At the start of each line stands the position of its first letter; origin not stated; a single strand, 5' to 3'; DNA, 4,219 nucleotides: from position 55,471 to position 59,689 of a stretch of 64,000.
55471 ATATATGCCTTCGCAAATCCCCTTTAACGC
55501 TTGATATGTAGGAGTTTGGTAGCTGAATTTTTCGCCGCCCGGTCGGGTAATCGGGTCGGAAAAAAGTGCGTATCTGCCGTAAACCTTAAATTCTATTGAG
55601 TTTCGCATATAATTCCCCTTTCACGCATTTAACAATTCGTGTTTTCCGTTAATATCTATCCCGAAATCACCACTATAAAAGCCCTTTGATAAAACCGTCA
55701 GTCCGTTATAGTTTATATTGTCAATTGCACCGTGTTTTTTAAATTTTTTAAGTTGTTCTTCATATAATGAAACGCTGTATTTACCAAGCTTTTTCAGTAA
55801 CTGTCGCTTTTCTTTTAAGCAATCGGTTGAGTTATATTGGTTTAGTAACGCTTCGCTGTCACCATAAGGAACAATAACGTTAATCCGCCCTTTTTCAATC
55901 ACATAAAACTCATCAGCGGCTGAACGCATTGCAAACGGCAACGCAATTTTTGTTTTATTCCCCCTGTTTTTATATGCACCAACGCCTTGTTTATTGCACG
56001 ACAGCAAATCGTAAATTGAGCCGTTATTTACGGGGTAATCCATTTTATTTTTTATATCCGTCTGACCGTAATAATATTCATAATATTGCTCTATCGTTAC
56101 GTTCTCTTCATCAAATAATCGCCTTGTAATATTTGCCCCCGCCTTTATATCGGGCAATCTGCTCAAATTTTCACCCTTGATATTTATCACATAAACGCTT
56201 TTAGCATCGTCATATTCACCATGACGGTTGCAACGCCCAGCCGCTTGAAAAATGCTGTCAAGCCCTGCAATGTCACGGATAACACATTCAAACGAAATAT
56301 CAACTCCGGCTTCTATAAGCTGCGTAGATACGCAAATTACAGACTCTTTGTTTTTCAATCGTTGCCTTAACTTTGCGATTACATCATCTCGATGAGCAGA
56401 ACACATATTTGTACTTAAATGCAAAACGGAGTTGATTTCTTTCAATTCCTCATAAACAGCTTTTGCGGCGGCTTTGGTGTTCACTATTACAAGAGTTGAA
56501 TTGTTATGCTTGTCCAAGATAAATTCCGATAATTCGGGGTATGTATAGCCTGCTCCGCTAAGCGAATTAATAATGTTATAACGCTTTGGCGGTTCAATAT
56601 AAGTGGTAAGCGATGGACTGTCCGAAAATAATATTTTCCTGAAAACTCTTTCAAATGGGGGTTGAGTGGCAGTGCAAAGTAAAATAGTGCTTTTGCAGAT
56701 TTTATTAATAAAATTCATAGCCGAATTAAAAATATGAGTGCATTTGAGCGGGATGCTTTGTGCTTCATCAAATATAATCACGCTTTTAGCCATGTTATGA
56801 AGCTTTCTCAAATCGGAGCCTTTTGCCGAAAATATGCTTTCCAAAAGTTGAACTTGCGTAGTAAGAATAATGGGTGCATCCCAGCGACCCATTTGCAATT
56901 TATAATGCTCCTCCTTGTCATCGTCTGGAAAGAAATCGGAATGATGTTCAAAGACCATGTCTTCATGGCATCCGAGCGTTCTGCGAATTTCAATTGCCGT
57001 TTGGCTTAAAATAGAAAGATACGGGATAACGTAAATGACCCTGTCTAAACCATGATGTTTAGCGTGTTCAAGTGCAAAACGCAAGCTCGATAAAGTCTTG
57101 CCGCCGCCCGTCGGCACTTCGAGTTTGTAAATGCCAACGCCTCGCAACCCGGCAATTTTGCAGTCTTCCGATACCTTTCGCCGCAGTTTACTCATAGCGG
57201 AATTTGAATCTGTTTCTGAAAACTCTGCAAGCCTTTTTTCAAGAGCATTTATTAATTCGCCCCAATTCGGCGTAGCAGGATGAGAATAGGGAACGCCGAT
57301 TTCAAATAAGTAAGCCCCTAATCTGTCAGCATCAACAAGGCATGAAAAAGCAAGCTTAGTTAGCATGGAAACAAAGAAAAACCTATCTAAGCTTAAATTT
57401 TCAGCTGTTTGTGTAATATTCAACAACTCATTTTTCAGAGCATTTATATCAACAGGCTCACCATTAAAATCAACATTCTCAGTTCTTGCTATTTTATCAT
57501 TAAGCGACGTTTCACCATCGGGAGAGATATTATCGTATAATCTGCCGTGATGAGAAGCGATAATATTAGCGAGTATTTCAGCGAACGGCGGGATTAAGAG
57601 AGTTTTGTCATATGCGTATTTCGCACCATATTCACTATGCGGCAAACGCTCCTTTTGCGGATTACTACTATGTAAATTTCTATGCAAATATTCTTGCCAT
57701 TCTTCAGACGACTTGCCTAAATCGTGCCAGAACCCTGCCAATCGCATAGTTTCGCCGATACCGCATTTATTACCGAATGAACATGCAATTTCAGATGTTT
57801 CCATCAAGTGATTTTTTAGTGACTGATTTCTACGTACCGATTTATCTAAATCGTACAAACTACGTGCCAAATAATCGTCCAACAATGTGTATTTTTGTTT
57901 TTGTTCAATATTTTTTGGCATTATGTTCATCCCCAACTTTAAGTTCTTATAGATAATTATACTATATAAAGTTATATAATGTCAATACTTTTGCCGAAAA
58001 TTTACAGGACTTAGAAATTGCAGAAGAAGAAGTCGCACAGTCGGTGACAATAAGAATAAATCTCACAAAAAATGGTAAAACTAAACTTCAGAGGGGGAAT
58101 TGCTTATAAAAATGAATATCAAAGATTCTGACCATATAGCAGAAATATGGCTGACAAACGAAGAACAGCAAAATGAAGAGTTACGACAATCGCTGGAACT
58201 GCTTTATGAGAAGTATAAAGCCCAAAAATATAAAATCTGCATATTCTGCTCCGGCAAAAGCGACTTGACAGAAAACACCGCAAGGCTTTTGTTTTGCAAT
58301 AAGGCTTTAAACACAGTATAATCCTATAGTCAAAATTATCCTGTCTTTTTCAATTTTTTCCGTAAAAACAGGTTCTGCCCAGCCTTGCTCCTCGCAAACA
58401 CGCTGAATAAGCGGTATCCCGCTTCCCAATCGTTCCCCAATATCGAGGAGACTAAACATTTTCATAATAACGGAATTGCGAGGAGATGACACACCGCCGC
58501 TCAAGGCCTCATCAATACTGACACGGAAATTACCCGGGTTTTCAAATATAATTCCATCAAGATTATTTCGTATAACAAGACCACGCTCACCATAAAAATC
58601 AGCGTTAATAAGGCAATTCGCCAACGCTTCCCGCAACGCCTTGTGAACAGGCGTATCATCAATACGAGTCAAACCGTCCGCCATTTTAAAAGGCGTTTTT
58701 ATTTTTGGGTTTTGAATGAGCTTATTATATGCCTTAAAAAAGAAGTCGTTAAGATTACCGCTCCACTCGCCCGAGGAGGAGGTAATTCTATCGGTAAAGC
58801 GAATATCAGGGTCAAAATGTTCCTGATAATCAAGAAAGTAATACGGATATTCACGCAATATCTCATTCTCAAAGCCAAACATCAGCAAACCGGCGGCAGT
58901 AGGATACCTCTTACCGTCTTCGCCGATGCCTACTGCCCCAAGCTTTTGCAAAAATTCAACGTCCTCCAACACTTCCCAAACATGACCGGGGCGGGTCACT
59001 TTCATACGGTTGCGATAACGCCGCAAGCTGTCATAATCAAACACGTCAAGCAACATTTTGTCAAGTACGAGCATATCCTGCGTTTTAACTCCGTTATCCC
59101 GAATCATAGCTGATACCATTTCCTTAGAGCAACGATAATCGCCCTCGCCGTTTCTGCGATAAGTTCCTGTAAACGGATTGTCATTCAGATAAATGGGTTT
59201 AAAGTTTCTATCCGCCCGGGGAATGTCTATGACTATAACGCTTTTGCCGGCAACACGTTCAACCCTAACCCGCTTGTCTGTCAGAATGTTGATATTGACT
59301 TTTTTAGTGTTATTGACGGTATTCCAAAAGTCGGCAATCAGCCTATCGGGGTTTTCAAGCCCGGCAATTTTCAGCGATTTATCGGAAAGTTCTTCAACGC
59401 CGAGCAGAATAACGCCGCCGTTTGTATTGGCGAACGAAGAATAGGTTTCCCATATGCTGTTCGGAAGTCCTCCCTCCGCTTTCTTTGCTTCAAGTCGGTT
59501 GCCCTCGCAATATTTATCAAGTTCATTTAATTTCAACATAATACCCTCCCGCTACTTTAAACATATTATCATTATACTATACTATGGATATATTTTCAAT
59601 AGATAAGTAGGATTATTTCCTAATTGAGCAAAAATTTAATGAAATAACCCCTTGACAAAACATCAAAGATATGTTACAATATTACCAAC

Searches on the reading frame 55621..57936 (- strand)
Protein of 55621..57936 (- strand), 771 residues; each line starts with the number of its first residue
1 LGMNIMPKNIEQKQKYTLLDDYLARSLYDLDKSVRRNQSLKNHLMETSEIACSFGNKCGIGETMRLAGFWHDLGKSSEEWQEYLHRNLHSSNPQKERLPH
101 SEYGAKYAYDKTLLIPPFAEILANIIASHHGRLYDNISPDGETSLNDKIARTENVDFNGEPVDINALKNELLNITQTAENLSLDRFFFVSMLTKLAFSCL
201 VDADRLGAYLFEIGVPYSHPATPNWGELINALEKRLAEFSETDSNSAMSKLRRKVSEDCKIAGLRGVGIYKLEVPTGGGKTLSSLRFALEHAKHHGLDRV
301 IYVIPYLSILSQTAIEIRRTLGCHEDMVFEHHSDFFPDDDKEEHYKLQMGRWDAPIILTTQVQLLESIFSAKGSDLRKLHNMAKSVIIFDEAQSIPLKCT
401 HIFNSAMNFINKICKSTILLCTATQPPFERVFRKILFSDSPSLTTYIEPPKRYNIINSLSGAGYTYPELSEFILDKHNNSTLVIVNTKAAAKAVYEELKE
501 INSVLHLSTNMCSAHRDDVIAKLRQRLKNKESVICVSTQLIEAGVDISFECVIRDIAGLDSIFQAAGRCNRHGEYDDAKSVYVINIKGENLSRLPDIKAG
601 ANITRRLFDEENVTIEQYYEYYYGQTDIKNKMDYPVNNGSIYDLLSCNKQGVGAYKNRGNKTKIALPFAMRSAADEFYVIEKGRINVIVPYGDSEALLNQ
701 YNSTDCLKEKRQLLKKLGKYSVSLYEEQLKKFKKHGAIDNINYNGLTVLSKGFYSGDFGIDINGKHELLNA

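Call 8: search_protein_families(library=pfam, proteins=[window:55621-57936:-])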
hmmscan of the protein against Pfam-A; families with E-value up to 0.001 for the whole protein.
window:55621-57936:- (771 aa): 6 families
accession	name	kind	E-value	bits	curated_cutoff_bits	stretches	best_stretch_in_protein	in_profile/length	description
PF22590.2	Cas3-like_C_2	-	1.2e-20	74.2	27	1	478-573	2-105/106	CRISPR-associated nuclease/helicase Cas3, C-terminal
PF00270.35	DEAD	-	2.2e-14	54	26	1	273-426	20-161/167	DEAD/DEAH box helicase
PF04851.21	ResIII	-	3.3e-12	47.1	22.5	1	270-424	26-161/164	Type III restriction enzyme, res subunit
PF00271.37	Helicase_C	-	1.6e-09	38.4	23.5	1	469-573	6-110/110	Helicase conserved C-terminal domain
PF01966.28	HD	-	1.8e-06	28.7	22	1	42-134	3-90/116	HD domain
PF18019.7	Cas3_HD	-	4.8e-05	23.9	23.1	1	64-142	57-141/207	Cas3, HD domain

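Call 9: search_protein_families(library=ncbifam, proteins=[window:55621-57936:-])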
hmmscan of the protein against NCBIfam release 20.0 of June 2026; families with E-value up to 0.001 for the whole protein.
window:55621-57936:- (771 aa): 10 families
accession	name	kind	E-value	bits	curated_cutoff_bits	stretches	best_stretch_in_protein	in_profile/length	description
TIGR01587.1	cas3_core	equivalog_domain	2.2e-39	135.6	102.45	1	272-587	4-335/358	CRISPR-associated helicase Cas3'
TIGR02621.3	cas3_GSU0051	exception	9.8e-38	130.5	400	2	386-589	170-390/854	type I-G CRISPR-associated helicase/endonuclease Cas3g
TIGR01596.1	cas3_HD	equivalog_domain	8.7e-26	91.1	43.45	1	40-208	1-177/178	CRISPR-associated endonuclease Cas3''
NF007248.0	PRK09694.1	equivalog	7.3e-08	30.9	569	1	482-574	564-664/878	CRISPR-associated helicase/endonuclease Cas3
TIGR04095.1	dnd_restrict_1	equivalog_domain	3e-06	26.5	600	1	266-394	25-144/451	DNA phosphorothioation system restriction enzyme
NF010338.0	PRK13767.1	equivalog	8.4e-06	24.3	849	0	466-573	275-383/877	ATP-dependent helicase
TIGR04121.1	DEXH_lig_assoc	equivalog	8.9e-06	23.7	850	1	272-571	33-345/804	ligase-associated DNA damage response DEXH box helicase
TIGR02562.1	cas3_yersinia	equivalog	1e-05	23.6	565.95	1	515-578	822-885/1110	type I-F CRISPR-associated helicase Cas3f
NF008744.0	PRK11776.1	equivalog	3e-05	22.8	524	1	469-576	233-340/460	ATP-dependent RNA helicase DbpA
TIGR00277.1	HDIG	domain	0.00011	22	27.6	1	38-131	3-83/84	HDIG domain-containing metalloprotein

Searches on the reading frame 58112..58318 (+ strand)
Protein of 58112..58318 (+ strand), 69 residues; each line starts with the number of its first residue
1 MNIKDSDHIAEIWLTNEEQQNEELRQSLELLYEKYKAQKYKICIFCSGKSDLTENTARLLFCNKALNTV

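Call 46: search_protein_families(library=pfam, proteins=[window:58112-58318:+], max_evalue=1)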
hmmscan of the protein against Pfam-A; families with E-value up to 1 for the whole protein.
seq(69 aa): 0 families

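Call 47: search_protein_families(library=phrogs, proteins=[window:58112-58318:+], max_evalue=1)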
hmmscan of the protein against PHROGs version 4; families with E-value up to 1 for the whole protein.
seq(69 aa): 2 families
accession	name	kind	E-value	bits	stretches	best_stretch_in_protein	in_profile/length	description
phrog_9984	-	unknown function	0.21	13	1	22-64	23-65/129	-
phrog_38755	-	unknown function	0.24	12.7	1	41-63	24-46/70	-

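Call 69: find_homologous_proteins(query=window:58112-58318:+, max_evalue=0.001)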
Query seq(69 aa) (69 aa): 1 proteins with E <= 0.001 among 1 candidates.
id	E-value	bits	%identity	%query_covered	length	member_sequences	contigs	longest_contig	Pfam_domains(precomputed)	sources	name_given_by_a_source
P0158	8.8e-39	147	100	100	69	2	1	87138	-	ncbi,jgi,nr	ncbi:MAG: hypothetical protein FWG90_07265 [Oscillospiraceae bacterium]|nr:hypothetical protein [Osc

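Call 78: search_protein_representatives(protein=window:58112-58318:+)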
Query: 69 residues. Proteins with E-value up to 0.001 (for the whole library): 399; up to 1e-10: 20; up to 1e-30: 0. The best 150 are listed.
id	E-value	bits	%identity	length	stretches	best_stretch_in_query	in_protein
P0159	1.4e-14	69.1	52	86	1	1-65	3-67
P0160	8.2e-13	63.5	50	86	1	1-64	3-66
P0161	1.4e-12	62.8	49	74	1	1-68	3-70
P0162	2.8e-12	61.9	50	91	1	1-64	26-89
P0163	6.7e-12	60.7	48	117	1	1-65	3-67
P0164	1.3e-11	59.8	47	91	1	1-64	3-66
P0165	1.6e-11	59.5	48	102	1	1-65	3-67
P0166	1.7e-11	59.4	48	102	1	1-65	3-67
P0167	1.8e-11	59.3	48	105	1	1-64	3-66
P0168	2.5e-11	58.8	48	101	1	2-64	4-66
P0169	2.7e-11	58.7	48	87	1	1-64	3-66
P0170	3.0e-11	58.6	44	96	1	1-64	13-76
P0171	3.5e-11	58.4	48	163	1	1-65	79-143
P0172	3.9e-11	58.3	47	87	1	1-64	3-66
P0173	4.2e-11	58.2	48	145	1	1-65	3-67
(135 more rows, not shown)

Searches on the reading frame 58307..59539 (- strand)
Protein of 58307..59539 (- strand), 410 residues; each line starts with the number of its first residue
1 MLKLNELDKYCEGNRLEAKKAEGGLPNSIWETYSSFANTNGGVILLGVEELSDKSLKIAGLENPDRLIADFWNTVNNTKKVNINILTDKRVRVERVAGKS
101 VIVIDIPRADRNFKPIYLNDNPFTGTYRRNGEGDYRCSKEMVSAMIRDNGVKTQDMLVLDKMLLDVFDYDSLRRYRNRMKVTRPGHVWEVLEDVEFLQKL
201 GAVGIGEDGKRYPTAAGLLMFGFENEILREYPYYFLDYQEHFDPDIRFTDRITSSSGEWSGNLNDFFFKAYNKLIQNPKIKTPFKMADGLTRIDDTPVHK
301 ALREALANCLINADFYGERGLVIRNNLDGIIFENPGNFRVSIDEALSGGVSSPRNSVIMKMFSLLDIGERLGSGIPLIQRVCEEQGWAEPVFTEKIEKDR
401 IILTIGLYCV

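Call 8: search_protein_families(library=pfam, proteins=[window:58307-59539:-])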
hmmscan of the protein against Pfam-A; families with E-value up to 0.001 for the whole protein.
window:58307-59539:- (410 aa): 2 families
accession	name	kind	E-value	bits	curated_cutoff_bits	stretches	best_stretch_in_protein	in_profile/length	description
PF13749.12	HATPase_c_4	-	2.1e-13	50.5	26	1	328-398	11-84/89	Putative ATP-dependent DNA helicase recG C-terminal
PF04326.19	SLFN_AlbA_2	-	1.8e-11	45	25.3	1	12-137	1-117/118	Schlafen, AlbA_2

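Call 9: search_protein_families(library=ncbifam, proteins=[window:58307-59539:-])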
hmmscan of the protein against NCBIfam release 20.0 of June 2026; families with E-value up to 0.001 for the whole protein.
window:58307-59539:- (410 aa): 0 families
